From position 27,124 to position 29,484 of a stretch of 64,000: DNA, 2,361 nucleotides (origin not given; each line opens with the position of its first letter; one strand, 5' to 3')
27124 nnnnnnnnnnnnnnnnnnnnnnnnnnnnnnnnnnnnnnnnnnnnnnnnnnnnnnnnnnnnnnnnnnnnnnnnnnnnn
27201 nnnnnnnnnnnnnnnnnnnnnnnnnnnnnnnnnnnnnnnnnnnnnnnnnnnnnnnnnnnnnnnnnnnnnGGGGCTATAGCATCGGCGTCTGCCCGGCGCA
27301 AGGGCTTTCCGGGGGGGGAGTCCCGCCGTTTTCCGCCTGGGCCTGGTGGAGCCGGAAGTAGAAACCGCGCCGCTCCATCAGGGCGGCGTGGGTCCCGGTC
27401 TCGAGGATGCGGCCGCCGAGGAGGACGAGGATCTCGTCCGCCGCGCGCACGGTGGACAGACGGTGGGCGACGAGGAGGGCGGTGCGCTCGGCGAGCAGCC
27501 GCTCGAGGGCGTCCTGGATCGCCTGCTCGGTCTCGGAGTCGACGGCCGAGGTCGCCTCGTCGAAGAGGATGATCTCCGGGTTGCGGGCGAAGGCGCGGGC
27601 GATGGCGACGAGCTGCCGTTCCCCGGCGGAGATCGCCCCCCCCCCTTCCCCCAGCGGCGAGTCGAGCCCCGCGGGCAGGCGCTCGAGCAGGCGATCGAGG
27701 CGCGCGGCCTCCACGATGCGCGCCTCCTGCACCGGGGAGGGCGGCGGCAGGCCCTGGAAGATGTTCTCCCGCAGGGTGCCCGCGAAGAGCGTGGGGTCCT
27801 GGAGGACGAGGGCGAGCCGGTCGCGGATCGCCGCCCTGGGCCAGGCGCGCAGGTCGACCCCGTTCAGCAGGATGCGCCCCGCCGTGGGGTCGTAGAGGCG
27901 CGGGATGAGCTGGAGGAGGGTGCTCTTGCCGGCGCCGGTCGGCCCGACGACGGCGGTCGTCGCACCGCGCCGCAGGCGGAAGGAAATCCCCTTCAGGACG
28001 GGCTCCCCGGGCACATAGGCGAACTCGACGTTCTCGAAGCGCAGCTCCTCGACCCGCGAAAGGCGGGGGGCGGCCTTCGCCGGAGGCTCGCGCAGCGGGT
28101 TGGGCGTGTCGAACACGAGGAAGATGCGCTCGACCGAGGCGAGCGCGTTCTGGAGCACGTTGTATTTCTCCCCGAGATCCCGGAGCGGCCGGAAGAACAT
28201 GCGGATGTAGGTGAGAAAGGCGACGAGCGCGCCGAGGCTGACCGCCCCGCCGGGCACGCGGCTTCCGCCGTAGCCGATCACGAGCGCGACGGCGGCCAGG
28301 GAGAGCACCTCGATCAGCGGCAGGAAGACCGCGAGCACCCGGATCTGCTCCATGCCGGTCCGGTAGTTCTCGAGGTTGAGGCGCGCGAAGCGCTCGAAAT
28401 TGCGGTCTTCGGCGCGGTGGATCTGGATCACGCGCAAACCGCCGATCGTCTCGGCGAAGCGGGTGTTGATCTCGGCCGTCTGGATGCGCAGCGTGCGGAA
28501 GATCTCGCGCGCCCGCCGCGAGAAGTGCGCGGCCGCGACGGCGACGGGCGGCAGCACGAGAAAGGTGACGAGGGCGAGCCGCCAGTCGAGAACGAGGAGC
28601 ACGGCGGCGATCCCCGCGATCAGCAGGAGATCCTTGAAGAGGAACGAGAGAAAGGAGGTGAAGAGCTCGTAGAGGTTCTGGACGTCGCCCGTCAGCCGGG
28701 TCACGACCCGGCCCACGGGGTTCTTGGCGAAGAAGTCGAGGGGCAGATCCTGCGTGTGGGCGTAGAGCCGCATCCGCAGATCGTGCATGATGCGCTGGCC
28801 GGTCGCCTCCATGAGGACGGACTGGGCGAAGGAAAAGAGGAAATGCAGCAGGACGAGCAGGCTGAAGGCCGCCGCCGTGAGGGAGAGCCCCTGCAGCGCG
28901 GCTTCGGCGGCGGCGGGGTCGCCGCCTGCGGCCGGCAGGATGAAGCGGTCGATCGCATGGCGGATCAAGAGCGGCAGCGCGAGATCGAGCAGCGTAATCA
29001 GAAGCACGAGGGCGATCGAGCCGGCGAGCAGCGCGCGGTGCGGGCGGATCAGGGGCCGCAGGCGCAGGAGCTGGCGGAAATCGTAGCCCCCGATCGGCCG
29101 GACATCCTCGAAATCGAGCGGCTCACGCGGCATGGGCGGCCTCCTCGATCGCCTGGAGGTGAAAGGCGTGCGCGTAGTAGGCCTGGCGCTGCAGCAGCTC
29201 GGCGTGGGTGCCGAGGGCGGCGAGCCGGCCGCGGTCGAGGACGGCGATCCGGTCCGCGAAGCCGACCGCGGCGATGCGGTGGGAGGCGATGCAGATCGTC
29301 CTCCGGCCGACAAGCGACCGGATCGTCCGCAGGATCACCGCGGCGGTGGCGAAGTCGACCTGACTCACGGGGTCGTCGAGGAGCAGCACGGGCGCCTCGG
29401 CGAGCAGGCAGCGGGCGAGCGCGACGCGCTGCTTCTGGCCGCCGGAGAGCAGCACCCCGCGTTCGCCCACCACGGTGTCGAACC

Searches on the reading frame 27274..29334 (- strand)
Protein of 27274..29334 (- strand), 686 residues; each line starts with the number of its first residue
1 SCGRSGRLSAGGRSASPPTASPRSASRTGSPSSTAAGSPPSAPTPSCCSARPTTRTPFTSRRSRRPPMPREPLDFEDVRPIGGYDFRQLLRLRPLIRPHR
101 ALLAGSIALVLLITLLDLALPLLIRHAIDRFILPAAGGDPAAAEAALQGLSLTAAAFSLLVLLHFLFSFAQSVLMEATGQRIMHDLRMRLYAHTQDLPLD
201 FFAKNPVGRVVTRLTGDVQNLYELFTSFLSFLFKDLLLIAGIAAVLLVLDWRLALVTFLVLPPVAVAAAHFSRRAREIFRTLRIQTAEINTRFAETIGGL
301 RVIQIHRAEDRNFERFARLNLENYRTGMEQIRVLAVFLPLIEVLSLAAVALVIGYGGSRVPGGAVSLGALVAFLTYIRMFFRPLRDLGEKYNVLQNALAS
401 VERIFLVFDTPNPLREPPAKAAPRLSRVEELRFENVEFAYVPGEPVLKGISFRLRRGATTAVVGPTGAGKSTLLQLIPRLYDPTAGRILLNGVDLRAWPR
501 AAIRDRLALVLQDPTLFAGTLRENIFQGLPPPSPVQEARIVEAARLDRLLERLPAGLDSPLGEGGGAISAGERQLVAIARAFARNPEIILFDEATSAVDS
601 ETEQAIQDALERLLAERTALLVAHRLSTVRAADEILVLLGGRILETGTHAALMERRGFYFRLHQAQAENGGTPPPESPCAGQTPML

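Call 14: search_protein_families(library=pfam, proteins=[window:27274-29334:-], max_evalue=0.001)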
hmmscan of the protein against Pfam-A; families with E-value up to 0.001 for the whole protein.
window:27274-29334:- (686 aa): 4 families
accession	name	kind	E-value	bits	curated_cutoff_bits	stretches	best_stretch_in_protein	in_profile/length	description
PF00664.28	ABC_membrane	-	2e-49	169.2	28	1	106-384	4-274/274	ABC transporter transmembrane region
PF00005.33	ABC_tran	-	9.4e-31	107.7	25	1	447-596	1-137/137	ABC transporter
PF02463.25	SMC_N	-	3.6e-05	23.7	40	0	567-636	136-209/220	RecF/RecN/SMC N terminal domain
PF13191.12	AAA_16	-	0.00048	21.1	32.6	1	459-612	26-158/167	AAA ATPase domain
